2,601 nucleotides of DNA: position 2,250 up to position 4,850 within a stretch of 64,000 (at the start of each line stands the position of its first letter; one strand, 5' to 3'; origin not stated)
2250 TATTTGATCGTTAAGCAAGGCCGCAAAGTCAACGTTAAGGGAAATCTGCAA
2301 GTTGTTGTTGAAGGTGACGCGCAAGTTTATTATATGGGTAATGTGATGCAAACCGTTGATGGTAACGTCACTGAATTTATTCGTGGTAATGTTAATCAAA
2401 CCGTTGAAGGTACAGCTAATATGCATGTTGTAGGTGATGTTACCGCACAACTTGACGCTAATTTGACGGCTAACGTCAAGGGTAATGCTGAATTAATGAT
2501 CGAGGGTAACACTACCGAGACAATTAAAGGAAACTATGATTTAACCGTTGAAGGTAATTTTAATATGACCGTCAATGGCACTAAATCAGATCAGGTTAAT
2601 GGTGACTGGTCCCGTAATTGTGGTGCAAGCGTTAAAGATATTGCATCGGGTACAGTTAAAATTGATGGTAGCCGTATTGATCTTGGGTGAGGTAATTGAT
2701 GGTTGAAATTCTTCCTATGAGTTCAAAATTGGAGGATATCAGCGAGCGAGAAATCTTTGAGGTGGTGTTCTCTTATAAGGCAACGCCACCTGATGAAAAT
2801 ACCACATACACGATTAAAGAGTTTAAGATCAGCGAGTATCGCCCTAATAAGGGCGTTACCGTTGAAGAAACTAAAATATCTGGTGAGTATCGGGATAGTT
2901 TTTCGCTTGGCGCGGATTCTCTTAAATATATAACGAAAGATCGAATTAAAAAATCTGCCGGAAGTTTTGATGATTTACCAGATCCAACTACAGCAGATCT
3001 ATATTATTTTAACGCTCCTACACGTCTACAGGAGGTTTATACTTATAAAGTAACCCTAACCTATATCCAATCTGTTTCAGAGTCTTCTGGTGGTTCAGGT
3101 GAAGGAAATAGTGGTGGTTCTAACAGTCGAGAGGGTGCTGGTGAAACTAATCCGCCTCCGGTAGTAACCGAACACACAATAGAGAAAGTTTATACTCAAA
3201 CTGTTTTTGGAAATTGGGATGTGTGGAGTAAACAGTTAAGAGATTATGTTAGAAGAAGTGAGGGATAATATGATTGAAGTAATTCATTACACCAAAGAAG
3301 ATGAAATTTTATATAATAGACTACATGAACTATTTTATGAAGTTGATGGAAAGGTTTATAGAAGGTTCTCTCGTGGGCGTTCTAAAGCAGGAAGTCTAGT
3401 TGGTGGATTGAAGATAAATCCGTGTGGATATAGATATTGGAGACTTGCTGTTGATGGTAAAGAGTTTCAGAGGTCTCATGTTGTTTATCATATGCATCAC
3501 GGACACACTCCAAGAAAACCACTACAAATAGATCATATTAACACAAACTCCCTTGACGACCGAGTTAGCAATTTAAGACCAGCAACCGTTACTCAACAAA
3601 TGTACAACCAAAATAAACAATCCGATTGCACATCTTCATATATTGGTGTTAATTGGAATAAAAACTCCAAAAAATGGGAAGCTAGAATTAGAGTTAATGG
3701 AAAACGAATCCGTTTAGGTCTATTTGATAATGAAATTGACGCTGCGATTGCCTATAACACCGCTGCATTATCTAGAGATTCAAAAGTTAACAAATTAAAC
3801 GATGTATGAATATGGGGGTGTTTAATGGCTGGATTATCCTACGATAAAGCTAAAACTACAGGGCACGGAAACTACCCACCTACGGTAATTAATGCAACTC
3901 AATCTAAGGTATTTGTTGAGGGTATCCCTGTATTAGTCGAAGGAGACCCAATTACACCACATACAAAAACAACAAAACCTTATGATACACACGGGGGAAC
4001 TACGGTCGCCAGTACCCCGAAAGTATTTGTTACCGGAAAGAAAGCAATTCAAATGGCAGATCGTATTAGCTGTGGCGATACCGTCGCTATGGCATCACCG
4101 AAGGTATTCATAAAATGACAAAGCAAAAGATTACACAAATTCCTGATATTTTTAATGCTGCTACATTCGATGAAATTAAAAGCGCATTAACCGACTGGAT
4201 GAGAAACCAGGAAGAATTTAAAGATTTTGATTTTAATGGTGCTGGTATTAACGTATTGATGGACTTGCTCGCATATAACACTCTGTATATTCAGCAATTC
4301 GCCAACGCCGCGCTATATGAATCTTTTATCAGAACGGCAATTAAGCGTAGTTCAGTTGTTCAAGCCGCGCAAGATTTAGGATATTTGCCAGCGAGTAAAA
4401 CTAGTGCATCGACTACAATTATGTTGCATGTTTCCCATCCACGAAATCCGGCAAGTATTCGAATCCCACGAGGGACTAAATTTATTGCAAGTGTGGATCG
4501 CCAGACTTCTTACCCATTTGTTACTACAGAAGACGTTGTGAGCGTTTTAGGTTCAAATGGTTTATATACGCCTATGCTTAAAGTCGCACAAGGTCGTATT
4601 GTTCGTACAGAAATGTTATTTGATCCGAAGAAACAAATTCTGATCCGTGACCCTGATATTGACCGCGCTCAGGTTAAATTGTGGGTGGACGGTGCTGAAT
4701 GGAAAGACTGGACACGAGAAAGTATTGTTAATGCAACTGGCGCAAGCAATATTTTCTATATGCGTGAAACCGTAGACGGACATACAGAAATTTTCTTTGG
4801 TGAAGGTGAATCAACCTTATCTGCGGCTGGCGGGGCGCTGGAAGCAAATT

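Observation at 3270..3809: Free-standing HNH-AP2 homing endonuclease between 5.1 and the PAAR gene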

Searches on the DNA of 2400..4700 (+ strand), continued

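Call 36: get_annotated_region(hit=H27, flank=1500)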
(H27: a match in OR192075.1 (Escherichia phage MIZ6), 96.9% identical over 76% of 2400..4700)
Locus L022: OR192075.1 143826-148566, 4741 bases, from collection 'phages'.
description: Escherichia phage MIZ6, complete genome.
organism: Escherichia phage MIZ6 (NCBI taxid 3061986)
taxonomy: Viruses; Duplodnaviria; Heunggongvirae; Uroviricota; Caudoviricetes; Straboviridae; Krischvirus
host: Escherichia coli Bbest; source: -; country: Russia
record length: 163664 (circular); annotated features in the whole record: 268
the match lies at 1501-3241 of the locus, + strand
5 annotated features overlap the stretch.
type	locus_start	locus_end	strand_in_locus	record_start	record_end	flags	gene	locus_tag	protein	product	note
CDS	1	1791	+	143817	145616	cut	-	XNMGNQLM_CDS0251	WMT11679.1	baseplate hub subunit and tail lysozyme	-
CDS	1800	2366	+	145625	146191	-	-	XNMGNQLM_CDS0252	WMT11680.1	hypothetical protein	-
CDS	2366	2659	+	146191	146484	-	-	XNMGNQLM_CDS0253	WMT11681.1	PAAR motif of membrane protein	-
CDS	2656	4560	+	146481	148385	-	-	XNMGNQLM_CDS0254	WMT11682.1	baseplate wedge subunit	-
CDS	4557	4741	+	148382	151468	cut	-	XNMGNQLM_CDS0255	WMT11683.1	baseplate wedge subunit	-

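Call 37: get_annotated_region(hit=H31, flank=1500)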
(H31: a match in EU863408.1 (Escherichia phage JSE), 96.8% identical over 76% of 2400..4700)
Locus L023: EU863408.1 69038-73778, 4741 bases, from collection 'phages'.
description: Enterobacteria phage JSE, complete genome.
organism: Escherichia phage JSE (NCBI taxid 576789)
taxonomy: Viruses; Duplodnaviria; Heunggongvirae; Uroviricota; Caudoviricetes; Straboviridae; Krischvirus; Krischvirus jse
host: Escherichia coli K12; source: -; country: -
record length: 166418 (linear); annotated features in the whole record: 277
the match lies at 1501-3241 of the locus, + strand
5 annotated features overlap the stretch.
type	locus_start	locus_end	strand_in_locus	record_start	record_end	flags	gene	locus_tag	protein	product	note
CDS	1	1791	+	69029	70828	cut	-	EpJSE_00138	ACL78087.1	baseplate hub subunit and tail lysozyme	-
CDS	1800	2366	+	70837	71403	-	-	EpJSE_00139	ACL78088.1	conserved hypothetical protein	-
CDS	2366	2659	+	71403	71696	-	-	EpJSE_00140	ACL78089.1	gp5.4 conserved hypothetical protein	-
CDS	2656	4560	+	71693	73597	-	-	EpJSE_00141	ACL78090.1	baseplate wedge subunit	-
CDS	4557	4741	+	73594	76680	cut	-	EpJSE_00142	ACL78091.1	baseplate wedge initiator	-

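Call 38: get_annotated_region(hit=H39, flank=1500)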
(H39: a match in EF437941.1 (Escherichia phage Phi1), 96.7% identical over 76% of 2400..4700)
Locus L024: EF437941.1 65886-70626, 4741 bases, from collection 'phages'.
description: Enterobacteria phage Phi1, complete genome.
organism: Escherichia phage Phi1 (NCBI taxid 448384)
taxonomy: Viruses; Duplodnaviria; Heunggongvirae; Uroviricota; Caudoviricetes; Straboviridae; Krischvirus; Krischvirus georgiaone
host: Escherichia coli K-12 (F+); source: -; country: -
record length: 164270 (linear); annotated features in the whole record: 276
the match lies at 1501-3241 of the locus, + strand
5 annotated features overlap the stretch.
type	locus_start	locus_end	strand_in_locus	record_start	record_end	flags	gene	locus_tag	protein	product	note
CDS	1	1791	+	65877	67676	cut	5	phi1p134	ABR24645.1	gp5 baseplate hub subunit and tail lysozyme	-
CDS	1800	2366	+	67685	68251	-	5.1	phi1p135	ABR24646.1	gp5.1 conserved hypothetical protein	-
CDS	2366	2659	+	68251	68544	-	5.4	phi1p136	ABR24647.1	gp5.4 conserved hypothetical protein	-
CDS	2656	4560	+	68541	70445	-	6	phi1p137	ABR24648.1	gp6 baseplate wedge subunit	-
CDS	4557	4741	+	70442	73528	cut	7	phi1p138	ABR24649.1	gp7 baseplate wedge initiator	-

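Call 42: search_dna_similar(query=L005:1386-2190:+, collection=phages, mode=near, max_rows=15)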
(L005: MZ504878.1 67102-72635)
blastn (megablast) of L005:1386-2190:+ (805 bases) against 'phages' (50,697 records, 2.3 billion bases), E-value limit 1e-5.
Records with a match: 7; places in all: 7; records where one place covers at least 80% of the query: 7.
Best place of each record, by identity: >=99% 5; 95-99% 2.
By first word of the organism name: Escherichia 4; Enterobacteria 3.
By host as written in the record: Escherichia coli 3; Escherichia coli O104:H4 2; - 1; Escherichia coli LF82 1.
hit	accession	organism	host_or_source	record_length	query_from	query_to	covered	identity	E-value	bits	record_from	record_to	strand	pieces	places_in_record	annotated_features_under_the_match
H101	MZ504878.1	Enterobacteria phage Whisky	-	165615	1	805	100%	100.0%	0e+0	1487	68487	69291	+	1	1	hypothetical protein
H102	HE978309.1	Enterobacteria phage GEC-3S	Escherichia coli O104:H4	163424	1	805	100%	99.8%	0e+0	1476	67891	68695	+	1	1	Putative HNH homing endonuclease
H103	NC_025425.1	Enterobacteria phage GEC-3S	Escherichia coli O104:H4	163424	1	805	100%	99.8%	0e+0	1476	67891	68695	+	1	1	Putative HNH homing endonuclease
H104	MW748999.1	Escherichia phage vB_EcoM_Skers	Escherichia coli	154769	1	805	100%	99.3%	0e+0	1454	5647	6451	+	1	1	putative HNH homing endonuclease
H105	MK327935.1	Escherichia phage vB_EcoM_G2494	Escherichia coli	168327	1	805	100%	99.1%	0e+0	1448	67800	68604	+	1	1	hypothetical protein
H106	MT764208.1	Escherichia phage JEP8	Escherichia coli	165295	1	805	100%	98.8%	0e+0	1432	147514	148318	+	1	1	hypothetical protein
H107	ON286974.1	Escherichia phage W115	Escherichia coli LF82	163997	1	805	100%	98.5%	0e+0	1421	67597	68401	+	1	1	HNH homing endonuclease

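Call 43: search_dna_similar(query=L005:2485-3044:+, collection=phages, mode=near, max_rows=15)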
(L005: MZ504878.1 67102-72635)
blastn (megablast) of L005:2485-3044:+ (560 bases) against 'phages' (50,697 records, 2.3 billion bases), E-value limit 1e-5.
Records with a match: 1; places in all: 1; records where one place covers at least 80% of the query: 1.
Best place of each record, by identity: >=99% 1.
By first word of the organism name: Enterobacteria 1.
By host as written in the record: - 1.
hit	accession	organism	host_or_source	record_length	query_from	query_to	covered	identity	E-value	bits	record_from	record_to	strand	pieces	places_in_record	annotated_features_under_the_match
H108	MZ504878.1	Enterobacteria phage Whisky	-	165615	1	560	100%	100.0%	0e+0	1035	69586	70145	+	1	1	hypothetical protein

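Call 44: search_dna_similar(query=L004:2916-2990:+, collection=phages, mode=near, max_rows=12)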
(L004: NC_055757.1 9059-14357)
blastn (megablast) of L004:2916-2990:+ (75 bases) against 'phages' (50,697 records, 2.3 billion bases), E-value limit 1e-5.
Records with a match: 9; places in all: 9; records where one place covers at least 80% of the query: 9.
Best place of each record, by identity: >=99% 6; 95-99% 3.
By first word of the organism name: Escherichia 6; Enterobacteria 3.
By host as written in the record: Escherichia coli 3; Escherichia coli O157:H7 2; Escherichia coli O104:H4 2; Escherichia coli LF82 1; - 1.
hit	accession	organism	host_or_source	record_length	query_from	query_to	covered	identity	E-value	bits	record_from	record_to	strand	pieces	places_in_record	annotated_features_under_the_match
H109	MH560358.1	Escherichia virus KFS-EC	Escherichia coli O157:H7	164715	1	75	100%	100.0%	1e-31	139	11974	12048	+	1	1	baseplate puncturing device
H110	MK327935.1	Escherichia phage vB_EcoM_G2494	Escherichia coli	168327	1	75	100%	100.0%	1e-31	139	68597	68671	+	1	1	hypothetical protein (x2)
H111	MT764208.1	Escherichia phage JEP8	Escherichia coli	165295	1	75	100%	100.0%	1e-31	139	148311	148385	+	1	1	phospholipase | hypothetical protein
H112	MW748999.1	Escherichia phage vB_EcoM_Skers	Escherichia coli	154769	1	75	100%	100.0%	1e-31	139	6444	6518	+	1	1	putative baseplate puncturing device | putative HNH homing endonuclease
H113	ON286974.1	Escherichia phage W115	Escherichia coli LF82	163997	1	75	100%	100.0%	1e-31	139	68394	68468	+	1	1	putative baseplate hub needle | HNH homing endonuclease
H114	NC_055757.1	Escherichia virus KFS-EC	Escherichia coli O157:H7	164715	1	75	100%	100.0%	1e-31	139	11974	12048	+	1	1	PAAR motif of membran proteins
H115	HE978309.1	Enterobacteria phage GEC-3S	Escherichia coli O104:H4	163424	1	75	100%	98.7%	5e-30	134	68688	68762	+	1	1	hypothetical protein | Putative HNH homing endonuclease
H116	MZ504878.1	Enterobacteria phage Whisky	-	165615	1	75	100%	98.7%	5e-30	134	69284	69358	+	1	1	baseplate puncturing device | hypothetical protein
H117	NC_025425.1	Enterobacteria phage GEC-3S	Escherichia coli O104:H4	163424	1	75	100%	98.7%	5e-30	134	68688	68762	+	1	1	PAAR motif of membran proteins | Putative HNH homing endonuclease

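Call 60: search_rna_families(source=window, start=2600, end=4300, threshold=evalue, max_evalue=1)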
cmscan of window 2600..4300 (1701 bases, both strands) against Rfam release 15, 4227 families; matches with E-value up to 1: 1.
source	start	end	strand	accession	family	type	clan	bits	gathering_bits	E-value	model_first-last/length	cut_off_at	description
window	2690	2720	+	RF01302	snoU36a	Gene; snRNA; snoRNA; CD-box;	CL00051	20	45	0.76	56-86/90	no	SnoRNA U36a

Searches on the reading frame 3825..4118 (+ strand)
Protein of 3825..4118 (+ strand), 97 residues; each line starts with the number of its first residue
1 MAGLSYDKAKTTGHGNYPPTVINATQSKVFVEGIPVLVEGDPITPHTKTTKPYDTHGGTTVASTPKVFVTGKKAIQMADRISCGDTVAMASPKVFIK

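Call 3: search_protein_families(library=pfam, proteins=[window:3825-4118:+], max_evalue=0.01)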
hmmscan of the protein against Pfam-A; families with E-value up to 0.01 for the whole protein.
window:3825-4118:+ (97 aa): 1 family
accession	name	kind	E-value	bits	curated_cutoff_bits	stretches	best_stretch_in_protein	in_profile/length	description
PF05488.18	PAAR_motif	-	2.9e-11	43.9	27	1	12-88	1-69/70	PAAR motif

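Call 4: search_protein_families(library=phrogs, proteins=[window:3825-4118:+], max_evalue=0.001)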
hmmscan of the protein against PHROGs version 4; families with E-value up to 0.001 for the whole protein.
window:3825-4118:+ (97 aa): 2 families
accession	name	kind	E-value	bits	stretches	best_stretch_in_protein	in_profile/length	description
phrog_281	-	moron, auxiliary metabolic gene and host takeover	1.1e-37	130.4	1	1-96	14-119/169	PAAR motif of membran proteins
phrog_5348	-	unknown function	0.0005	21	0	55-85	13-43/181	-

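Call 23: find_related_loci(query=window:3825-4115:+, collection=viral_contigs, flank=2500)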
Query window:3825-4115:+ (97 aa) in viral_contigs; peptide patterns used: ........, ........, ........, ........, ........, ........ (x = any residue, [..] = any of these).
14 stretches matched a pattern; 10 encode a relative of the query (tblastn E <= 1e-3); 10 distinct loci.
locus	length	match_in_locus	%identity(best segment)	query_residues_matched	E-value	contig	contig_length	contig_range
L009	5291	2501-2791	100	1-97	2e-62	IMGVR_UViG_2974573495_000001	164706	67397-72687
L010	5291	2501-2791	100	1-97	2e-62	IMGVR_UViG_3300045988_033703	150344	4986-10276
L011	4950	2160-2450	91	1-97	5e-57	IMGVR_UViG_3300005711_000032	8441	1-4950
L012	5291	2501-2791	73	1-97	5e-44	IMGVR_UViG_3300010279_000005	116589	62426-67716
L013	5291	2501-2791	72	1-97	3e-43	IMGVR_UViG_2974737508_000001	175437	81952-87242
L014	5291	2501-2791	72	1-97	4e-43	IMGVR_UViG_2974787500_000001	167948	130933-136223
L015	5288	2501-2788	71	1-96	1e-41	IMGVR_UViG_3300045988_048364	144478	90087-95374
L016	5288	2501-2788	71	1-96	1e-41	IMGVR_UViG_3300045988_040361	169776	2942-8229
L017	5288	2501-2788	71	1-96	1e-41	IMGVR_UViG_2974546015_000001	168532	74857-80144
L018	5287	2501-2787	68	1-96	4e-32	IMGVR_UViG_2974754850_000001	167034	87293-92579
